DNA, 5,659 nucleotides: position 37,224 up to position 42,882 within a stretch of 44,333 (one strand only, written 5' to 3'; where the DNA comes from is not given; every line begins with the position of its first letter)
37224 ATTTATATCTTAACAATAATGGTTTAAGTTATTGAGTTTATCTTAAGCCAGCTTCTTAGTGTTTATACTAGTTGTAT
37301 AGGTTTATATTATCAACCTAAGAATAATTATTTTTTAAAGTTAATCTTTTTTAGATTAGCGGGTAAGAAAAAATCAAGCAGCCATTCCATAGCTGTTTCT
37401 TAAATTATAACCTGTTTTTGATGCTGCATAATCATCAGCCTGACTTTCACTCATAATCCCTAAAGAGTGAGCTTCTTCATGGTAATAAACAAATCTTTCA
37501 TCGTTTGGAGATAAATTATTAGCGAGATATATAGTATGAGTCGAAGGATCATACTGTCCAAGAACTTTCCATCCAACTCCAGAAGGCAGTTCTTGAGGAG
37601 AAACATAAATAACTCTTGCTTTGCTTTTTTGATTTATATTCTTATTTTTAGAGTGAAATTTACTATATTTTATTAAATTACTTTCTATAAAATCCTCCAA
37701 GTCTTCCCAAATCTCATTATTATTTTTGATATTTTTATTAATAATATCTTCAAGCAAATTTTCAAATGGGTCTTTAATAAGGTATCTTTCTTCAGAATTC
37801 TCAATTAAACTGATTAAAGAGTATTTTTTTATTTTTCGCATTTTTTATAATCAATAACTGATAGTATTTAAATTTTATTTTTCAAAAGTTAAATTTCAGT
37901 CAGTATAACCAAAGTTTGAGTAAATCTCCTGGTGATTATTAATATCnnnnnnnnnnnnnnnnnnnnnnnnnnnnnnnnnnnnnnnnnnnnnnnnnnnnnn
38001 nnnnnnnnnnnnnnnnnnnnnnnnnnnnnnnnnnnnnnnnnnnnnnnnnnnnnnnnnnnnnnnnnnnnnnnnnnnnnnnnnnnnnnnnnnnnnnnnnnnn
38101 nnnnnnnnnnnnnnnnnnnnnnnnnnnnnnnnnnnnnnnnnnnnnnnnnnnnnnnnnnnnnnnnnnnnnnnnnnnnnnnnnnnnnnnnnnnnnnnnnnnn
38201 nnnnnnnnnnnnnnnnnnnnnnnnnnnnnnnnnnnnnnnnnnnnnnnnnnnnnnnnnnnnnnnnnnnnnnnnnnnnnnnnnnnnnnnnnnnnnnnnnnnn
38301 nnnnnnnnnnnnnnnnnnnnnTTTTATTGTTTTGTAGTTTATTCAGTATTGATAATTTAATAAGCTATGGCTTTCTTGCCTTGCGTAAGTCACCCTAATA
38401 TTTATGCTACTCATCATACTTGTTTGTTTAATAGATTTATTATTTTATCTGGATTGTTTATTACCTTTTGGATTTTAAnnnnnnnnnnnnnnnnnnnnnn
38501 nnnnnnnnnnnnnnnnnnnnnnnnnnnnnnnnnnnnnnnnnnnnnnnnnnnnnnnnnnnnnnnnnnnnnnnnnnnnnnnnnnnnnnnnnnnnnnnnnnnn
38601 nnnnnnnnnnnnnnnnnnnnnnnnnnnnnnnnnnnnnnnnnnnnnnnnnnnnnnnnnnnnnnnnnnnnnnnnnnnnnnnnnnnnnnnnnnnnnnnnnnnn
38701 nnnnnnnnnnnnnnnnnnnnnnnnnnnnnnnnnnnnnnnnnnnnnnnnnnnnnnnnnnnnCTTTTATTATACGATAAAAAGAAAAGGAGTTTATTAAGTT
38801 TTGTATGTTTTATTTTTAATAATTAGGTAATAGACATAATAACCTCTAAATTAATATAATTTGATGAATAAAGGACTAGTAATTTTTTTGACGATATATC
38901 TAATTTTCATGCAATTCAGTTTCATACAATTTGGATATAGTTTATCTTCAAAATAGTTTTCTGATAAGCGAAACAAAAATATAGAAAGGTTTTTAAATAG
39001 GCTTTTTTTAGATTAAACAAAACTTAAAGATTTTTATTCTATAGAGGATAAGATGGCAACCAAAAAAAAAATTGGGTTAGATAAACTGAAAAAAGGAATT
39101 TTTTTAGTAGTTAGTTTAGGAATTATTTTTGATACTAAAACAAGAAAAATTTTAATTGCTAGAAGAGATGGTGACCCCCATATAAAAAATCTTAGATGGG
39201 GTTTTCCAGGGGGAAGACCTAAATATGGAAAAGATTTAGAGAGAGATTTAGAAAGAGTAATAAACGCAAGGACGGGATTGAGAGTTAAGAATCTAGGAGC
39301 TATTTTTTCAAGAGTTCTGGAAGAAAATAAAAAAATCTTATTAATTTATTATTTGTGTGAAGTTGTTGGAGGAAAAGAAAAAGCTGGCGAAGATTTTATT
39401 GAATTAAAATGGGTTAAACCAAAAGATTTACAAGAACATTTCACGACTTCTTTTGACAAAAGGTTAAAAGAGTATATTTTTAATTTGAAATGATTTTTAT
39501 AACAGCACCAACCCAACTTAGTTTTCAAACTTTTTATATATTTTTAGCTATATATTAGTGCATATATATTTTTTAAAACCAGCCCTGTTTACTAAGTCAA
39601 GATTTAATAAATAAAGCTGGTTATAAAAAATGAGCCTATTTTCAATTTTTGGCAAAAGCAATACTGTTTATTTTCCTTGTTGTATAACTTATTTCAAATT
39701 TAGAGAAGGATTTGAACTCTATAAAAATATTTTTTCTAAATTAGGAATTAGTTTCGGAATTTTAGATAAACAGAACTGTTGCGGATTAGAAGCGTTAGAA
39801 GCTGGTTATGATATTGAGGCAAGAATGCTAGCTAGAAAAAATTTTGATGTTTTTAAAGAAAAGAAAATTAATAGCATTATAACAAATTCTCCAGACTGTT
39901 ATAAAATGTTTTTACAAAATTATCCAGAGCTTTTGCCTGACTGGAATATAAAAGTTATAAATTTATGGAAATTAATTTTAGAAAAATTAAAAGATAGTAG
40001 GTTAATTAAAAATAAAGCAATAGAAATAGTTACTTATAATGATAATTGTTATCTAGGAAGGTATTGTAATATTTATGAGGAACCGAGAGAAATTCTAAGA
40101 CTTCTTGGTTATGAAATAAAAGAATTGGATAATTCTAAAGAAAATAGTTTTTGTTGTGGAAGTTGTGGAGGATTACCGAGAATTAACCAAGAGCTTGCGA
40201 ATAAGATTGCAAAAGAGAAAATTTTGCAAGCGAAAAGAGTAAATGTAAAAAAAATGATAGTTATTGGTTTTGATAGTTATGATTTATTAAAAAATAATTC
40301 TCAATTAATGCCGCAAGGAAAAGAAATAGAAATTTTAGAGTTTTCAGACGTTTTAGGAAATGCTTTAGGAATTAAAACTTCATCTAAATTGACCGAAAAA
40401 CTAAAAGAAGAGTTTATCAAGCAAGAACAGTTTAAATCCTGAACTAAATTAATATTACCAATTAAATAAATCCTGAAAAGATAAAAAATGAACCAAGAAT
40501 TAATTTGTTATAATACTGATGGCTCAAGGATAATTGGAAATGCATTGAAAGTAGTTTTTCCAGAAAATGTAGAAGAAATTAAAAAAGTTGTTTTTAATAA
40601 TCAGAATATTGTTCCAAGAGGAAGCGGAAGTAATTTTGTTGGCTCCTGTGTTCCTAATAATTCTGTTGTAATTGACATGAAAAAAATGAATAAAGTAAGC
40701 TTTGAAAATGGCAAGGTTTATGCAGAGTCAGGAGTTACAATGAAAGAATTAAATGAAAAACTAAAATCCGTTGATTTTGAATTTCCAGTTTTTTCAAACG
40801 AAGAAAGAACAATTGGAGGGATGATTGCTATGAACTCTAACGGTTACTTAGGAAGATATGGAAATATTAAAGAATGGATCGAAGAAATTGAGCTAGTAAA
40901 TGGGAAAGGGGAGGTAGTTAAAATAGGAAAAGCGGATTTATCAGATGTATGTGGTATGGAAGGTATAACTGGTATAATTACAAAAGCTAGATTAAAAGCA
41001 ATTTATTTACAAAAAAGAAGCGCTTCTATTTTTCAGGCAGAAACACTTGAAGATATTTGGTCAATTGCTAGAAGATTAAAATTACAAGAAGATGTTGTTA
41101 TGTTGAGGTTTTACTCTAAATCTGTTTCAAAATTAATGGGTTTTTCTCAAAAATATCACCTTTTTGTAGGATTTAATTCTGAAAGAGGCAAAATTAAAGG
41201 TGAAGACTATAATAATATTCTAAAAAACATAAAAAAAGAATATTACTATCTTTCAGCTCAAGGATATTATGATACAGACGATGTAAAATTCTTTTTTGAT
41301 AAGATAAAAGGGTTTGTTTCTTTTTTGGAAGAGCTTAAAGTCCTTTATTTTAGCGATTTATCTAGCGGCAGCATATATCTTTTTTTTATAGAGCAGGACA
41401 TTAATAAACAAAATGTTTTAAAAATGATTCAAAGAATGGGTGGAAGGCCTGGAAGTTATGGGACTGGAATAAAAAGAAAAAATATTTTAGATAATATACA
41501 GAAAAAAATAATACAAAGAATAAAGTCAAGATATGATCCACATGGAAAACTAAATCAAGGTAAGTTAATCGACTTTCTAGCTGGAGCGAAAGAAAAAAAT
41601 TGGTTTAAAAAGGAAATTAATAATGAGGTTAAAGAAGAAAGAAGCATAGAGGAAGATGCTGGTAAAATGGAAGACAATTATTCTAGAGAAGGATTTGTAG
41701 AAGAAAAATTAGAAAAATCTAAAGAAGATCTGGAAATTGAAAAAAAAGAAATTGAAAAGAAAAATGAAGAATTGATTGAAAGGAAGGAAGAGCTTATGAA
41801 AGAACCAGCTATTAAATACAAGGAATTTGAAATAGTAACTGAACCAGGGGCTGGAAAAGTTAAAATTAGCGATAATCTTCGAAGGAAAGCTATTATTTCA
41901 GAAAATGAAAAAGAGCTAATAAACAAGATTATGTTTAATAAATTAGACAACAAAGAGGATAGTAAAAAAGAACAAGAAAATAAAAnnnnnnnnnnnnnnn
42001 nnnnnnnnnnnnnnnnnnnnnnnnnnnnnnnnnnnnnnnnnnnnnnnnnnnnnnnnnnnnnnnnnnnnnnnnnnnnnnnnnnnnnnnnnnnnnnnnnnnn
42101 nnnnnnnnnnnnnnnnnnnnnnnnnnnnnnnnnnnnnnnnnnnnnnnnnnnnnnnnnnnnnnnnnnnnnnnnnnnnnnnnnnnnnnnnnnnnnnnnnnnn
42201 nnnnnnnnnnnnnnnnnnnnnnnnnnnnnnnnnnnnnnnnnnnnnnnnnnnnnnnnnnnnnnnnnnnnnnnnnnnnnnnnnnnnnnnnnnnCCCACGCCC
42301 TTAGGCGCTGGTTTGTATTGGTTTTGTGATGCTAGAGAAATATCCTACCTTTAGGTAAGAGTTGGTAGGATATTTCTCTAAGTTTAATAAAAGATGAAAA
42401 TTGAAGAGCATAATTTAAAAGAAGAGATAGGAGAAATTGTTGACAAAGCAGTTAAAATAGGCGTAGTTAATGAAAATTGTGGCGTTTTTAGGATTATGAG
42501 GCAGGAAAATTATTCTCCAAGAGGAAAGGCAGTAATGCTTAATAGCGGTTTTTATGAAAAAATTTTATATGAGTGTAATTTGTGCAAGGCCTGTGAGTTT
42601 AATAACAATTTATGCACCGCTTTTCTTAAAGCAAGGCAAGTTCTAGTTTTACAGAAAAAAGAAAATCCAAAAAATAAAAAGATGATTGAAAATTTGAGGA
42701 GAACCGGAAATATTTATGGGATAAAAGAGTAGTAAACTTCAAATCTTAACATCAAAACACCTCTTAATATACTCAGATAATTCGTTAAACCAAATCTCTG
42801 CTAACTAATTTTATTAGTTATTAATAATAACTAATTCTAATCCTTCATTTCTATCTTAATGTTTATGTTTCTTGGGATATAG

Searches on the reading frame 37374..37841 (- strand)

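Call 49: search_protein_families(library=pfam, proteins=[window:37374-37841:-], max_evalue=0.01)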
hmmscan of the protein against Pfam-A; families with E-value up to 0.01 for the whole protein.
window:37374-37841:- (155 aa): 2 families
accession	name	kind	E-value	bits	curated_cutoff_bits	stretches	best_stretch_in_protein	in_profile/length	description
PF12725.13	DUF3810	-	4.1e-06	26.8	28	1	23-136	101-211/311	Protein of unknown function (DUF3810)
PF06114.19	Peptidase_M78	-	0.0089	16.3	22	0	96-126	22-53/123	IrrE N-terminal-like domain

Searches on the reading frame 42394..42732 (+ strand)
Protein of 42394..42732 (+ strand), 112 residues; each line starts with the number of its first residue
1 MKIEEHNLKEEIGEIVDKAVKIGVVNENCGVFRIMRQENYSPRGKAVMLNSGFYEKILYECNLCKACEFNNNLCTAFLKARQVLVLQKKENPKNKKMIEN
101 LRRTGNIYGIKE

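Call 49: search_protein_families(library=pfam, proteins=[window:42394-42732:+], max_evalue=0.01)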
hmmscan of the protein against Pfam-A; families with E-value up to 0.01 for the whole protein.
window:42394-42732:+ (112 aa): 1 family
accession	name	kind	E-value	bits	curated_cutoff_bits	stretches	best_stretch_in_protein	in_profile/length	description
PF13183.11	Fer4_8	-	0.0069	17.3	27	0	27-68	13-61/68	4Fe-4S dicluster domain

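Call 95: find_encoding_contigs(protein=window:42394-42732:+, flank=10000, max_places=10)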
Protein window:42394-42732:+ (112 aa): 9 contigs read that carry it; 6 places shown.
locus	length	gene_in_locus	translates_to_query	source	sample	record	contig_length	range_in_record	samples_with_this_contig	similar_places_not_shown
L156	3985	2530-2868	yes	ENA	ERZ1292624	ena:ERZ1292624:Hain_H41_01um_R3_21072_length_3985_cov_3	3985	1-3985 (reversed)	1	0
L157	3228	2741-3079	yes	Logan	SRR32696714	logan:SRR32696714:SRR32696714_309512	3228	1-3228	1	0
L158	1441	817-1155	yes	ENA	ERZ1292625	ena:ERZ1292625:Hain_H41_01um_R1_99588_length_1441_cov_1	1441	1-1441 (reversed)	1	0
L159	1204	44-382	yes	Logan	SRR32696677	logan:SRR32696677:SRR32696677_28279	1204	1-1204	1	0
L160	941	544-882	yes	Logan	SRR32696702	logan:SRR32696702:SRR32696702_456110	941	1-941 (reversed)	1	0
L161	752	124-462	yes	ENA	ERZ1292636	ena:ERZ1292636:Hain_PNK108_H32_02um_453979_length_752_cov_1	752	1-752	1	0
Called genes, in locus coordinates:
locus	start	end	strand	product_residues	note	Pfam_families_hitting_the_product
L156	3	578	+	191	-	?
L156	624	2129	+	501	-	PF01565:FAD_binding_4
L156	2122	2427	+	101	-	-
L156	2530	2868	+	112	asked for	-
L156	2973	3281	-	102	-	PF00338:Ribosomal_S10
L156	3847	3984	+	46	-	?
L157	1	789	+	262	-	?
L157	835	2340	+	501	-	PF01565:FAD_binding_4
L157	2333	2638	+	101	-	-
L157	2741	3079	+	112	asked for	-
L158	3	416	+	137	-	?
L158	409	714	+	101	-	-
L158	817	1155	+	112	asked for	-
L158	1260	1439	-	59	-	?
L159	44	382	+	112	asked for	-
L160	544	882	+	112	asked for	-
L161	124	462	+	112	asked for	-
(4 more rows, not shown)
